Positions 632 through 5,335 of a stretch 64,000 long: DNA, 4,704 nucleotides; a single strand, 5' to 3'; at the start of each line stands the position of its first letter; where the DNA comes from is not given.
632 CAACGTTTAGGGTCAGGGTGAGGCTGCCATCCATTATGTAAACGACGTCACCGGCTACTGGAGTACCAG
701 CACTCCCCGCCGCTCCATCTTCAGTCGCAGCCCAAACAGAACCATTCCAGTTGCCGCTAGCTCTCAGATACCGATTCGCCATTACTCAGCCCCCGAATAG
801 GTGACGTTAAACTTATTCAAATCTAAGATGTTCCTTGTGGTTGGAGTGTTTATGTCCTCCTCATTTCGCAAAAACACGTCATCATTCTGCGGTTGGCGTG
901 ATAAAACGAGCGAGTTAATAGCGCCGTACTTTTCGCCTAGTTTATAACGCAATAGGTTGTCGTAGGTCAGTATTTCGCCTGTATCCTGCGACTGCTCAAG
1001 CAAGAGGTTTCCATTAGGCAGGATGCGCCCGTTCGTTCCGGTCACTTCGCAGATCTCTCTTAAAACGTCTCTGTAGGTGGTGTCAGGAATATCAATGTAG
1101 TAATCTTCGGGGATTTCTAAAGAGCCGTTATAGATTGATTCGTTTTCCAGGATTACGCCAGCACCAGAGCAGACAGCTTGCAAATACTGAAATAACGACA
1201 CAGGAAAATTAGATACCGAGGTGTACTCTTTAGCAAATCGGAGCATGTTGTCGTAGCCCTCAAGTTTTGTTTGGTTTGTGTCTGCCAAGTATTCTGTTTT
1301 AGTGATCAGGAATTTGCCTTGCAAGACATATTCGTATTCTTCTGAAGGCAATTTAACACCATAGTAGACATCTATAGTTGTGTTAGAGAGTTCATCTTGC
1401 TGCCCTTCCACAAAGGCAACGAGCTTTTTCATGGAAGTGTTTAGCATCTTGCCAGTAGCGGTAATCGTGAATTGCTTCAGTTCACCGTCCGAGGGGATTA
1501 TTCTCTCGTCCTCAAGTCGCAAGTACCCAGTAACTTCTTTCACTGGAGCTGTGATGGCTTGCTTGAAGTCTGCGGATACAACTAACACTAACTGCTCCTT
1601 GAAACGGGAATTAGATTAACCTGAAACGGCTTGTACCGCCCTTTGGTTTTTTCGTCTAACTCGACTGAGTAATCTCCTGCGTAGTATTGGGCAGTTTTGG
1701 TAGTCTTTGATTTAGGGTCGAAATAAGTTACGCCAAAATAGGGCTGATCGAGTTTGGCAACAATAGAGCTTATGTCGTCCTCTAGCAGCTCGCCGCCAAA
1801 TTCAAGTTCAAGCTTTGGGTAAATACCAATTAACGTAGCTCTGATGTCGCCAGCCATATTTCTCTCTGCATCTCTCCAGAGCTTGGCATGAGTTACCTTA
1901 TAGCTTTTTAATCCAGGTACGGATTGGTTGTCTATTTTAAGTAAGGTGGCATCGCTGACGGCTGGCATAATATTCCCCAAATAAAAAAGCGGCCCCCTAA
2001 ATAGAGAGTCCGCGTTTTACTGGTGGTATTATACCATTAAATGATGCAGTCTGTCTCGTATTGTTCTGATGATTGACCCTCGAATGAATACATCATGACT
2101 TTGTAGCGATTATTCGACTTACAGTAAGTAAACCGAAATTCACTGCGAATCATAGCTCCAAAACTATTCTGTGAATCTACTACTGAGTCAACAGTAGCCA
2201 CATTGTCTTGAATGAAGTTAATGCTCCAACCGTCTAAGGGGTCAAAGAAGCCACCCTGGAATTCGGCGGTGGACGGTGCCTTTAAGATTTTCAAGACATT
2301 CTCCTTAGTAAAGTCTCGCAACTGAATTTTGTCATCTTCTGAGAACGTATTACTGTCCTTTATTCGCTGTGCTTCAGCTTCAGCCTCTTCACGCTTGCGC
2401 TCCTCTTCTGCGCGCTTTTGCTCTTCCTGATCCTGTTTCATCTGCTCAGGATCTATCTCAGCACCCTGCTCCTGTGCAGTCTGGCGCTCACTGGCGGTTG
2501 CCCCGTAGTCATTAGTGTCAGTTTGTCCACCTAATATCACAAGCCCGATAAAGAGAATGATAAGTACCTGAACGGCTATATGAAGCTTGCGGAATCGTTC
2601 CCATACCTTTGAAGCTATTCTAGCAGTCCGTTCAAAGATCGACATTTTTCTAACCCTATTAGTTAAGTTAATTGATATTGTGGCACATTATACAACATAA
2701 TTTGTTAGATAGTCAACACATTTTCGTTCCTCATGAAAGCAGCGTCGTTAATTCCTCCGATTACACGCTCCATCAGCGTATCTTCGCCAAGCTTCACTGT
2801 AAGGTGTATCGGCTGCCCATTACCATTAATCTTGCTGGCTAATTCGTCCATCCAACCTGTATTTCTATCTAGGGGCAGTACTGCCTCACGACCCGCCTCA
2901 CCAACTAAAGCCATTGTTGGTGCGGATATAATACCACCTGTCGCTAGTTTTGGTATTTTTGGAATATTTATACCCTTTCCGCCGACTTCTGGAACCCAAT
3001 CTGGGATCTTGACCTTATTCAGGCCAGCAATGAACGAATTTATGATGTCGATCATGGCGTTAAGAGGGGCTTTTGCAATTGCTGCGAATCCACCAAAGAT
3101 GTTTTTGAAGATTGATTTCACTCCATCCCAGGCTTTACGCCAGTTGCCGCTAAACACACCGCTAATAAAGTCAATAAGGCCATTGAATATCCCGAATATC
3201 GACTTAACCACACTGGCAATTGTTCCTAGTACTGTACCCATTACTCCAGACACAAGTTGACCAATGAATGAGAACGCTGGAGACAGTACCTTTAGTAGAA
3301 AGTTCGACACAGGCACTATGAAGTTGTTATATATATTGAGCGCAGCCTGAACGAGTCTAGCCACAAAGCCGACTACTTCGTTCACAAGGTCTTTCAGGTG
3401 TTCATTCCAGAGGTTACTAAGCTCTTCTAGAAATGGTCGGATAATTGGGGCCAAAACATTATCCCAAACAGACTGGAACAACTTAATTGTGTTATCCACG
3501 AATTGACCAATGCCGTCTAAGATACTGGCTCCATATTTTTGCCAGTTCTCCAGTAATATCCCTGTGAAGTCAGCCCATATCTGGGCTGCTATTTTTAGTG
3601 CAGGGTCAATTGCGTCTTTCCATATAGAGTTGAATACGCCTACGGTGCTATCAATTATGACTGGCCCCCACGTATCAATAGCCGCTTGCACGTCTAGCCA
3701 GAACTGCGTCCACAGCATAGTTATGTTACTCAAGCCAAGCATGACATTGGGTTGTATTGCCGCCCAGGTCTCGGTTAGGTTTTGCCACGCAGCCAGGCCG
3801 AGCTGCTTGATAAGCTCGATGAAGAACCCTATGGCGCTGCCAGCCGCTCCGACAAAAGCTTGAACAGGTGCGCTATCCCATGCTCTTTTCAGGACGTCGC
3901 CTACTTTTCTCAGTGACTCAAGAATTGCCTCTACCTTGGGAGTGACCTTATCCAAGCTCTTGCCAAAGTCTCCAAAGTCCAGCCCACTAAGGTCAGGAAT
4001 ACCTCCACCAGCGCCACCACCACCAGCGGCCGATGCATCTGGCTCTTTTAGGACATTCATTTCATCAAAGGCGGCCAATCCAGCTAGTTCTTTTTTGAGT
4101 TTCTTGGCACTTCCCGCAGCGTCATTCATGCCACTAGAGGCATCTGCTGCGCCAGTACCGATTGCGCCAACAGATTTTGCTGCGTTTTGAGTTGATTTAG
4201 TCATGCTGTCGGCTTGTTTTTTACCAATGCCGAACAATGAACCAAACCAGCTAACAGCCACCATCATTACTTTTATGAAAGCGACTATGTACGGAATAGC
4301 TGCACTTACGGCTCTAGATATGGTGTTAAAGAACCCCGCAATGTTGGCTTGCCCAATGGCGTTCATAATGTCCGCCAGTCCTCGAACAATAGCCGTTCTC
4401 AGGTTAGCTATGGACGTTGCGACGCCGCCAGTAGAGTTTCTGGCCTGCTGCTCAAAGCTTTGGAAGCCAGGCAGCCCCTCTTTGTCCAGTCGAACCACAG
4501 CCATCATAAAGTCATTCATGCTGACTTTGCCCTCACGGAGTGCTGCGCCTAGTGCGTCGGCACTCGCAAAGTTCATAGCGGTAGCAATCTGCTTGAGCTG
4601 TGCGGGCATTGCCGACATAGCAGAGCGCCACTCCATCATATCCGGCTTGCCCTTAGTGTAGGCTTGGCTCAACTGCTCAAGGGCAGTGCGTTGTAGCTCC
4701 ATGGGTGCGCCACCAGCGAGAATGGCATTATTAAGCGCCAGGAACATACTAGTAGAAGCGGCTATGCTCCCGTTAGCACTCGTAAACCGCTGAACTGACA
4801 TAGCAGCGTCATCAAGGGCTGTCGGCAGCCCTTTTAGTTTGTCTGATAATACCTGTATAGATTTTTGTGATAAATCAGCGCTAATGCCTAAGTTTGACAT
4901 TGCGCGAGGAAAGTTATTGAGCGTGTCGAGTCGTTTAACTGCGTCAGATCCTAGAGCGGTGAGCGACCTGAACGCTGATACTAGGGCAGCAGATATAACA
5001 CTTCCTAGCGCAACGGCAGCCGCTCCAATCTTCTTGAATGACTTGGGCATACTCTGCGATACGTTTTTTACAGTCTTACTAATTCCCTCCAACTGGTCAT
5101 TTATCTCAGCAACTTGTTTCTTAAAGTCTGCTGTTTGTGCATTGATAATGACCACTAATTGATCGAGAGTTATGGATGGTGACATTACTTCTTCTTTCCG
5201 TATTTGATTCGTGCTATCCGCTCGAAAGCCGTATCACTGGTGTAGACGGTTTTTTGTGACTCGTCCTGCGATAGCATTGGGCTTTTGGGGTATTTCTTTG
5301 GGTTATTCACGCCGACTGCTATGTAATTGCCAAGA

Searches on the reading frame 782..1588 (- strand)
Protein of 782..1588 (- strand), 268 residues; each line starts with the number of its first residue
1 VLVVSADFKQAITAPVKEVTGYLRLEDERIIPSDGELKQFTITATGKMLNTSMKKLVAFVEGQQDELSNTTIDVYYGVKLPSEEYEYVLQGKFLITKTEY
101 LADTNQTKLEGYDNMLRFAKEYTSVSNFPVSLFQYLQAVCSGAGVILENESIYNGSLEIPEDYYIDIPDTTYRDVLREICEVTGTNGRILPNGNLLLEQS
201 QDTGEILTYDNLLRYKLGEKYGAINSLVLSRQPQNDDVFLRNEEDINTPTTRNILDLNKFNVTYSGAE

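Call 13: search_protein_families(library=phrogs, proteins=[window:782-1588:-])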
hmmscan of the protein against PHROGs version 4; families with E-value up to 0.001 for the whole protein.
window:782-1588:- (268 aa): 5 families
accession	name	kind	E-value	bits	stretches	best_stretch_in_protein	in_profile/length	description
phrog_6616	-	tail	2.1e-14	53.5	1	63-201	77-211/991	tail protein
phrog_23052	-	unknown function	8.7e-06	25.6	1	65-199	78-212/613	-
phrog_9680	-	moron, auxiliary metabolic gene and host takeover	1.5e-05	25.1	1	82-154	83-155/471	host range and adsorption protein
phrog_18190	-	unknown function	0.00075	19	1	88-195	93-205/723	-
phrog_16267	-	unknown function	0.00091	17.2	0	63-151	68-153/2299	-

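Call 14: search_protein_families(library=pfam, proteins=[window:782-1588:-])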
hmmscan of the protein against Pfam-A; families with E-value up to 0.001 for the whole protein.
window:782-1588:- (268 aa): 0 families

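Call 71: find_encoding_contigs(protein=window:782-1588:-, flank=10000, max_places=5)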
Protein window:782-1588:- (268 aa): 5 contigs read that carry it; 5 places shown.
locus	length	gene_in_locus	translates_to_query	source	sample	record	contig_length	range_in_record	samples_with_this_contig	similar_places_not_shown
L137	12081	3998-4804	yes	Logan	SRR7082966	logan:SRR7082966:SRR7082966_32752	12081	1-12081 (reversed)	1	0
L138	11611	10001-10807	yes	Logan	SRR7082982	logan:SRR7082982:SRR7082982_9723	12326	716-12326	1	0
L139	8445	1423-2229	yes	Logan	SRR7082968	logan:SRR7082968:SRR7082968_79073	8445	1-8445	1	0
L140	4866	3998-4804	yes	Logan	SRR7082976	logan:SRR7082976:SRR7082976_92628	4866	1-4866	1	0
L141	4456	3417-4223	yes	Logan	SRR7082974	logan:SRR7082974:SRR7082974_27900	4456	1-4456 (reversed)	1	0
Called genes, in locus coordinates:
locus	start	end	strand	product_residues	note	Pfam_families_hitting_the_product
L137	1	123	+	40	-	?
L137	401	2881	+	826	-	PF04513:Baculo_PEP_C (faint), PF20155:TMP_3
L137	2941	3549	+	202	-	-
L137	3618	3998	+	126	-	PF20458:DUF6711 (weak)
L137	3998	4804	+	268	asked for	-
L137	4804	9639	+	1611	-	PF16656:Pur_ac_phosph_N (faint), PF25788:Ig_Rha78A_N (faint), PF16974:NAR2 (faint), PF00041:fn3 (faint), PF25059:FN3_DSCAM-DSCAML_C (faint)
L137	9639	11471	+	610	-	PF05895:DUF859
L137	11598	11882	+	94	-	-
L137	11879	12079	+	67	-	?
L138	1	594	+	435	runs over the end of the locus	?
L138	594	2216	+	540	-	PF04233:Phage_Mu_F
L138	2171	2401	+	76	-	-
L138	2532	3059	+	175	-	PF14265:DUF4355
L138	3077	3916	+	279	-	-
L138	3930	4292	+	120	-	-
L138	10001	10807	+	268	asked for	-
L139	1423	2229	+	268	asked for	-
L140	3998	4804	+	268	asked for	-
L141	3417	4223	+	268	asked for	-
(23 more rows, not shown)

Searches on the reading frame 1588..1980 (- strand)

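Call 13: search_protein_families(library=phrogs, proteins=[window:1588-1980:-])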
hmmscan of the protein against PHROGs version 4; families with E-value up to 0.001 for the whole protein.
window:1588-1980:- (130 aa): 1 family
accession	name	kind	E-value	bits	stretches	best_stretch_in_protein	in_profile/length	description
phrog_1194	-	unknown function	2.9e-23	83.1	1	13-125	5-124/125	-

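Call 14: search_protein_families(library=pfam, proteins=[window:1588-1980:-])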
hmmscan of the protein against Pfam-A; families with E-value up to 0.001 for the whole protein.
window:1588-1980:- (130 aa): 1 family
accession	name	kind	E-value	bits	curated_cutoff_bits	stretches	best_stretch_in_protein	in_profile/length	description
PF20458.3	DUF6711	-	3.7e-07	31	27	1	13-124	7-132/134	Family of unknown function (DUF6711)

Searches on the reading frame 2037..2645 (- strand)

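Call 13: search_protein_families(library=phrogs, proteins=[window:2037-2645:-])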
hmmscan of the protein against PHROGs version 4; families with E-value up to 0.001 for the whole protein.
window:2037-2645:- (202 aa): 6 families
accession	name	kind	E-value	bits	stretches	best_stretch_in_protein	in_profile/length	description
phrog_13160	-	unknown function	9.8e-11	42.8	1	91-183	50-132/139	-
phrog_26910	-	unknown function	1.9e-10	41.3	1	100-184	235-313/322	-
phrog_9700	-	unknown function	4.6e-05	23.5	1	99-196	383-479/483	-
phrog_2320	-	unknown function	5.4e-05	24.1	1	87-200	42-137/171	-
phrog_16400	-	unknown function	0.0004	21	1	85-166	174-243/272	-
phrog_4980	-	moron, auxiliary metabolic gene and host takeover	0.00082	20.3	0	18-105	20-105/181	superinfection exclusion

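Call 14: search_protein_families(library=pfam, proteins=[window:2037-2645:-])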
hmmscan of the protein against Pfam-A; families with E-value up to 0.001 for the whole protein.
window:2037-2645:- (202 aa): 0 families

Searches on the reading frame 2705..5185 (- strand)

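Call 13: search_protein_families(library=phrogs, proteins=[window:2705-5185:-])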
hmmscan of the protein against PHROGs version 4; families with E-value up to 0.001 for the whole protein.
window:2705-5185:- (826 aa): 23 families
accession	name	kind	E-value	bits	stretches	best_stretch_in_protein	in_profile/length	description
phrog_1535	-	tail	9e-64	217.2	2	643-815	956-1140/1152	tail length tape measure protein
phrog_35723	-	unknown function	1.9e-63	215.8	1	31-303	166-446/1720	-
phrog_1686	-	tail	3.6e-52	178.5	1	20-322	75-373/1224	tail length tape measure protein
phrog_7972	-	unknown function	2.1e-34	120.4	1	18-531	28-575/687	-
phrog_167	-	tail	1.2e-33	117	1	17-767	284-1051/1555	tail length tape measure protein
phrog_1204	-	tail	2.7e-32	112.7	1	12-531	134-614/1483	tail protein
phrog_58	-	tail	6.2e-32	112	1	12-791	179-1012/1544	tail length tape measure protein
phrog_991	-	tail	1.5e-30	106.6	1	29-784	316-886/1966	tail length tape measure protein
phrog_1272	-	tail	9.7e-18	64.3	1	179-746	568-1106/1606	tail length tape measure protein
phrog_4200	-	tail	3.2e-16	60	1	427-774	256-623/732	tail length tape measure protein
phrog_15478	-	tail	6.5e-16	59.1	1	325-797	16-417/456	tail length tape measure protein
phrog_3981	-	tail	1.2e-12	48.7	1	443-771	240-503/584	tail length tape measure protein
phrog_5493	-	tail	6.8e-12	45.5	1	147-724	453-919/1102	tail length tape measure protein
phrog_31167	-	unknown function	3e-11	43.9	1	305-394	106-194/515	-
phrog_34082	-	tail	2.2e-10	40.9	1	634-790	406-545/579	tail length tape measure protein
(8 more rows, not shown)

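Call 14: search_protein_families(library=pfam, proteins=[window:2705-5185:-])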
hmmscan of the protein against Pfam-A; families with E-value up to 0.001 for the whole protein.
window:2705-5185:- (826 aa): 3 families
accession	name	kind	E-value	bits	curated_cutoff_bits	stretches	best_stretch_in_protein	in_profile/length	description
PF20155.4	TMP_3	-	3.1e-22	79.7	41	1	82-274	3-191/192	Tape measure protein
PF04513.17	Baculo_PEP_C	-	1e-06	29.3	38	0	14-108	28-126/140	Baculovirus polyhedron envelope protein, PEP, C terminus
PF05531.17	NPV_P10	-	0.00059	20.7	29.8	0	9-44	18-56/75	Nucleopolyhedrovirus P10 protein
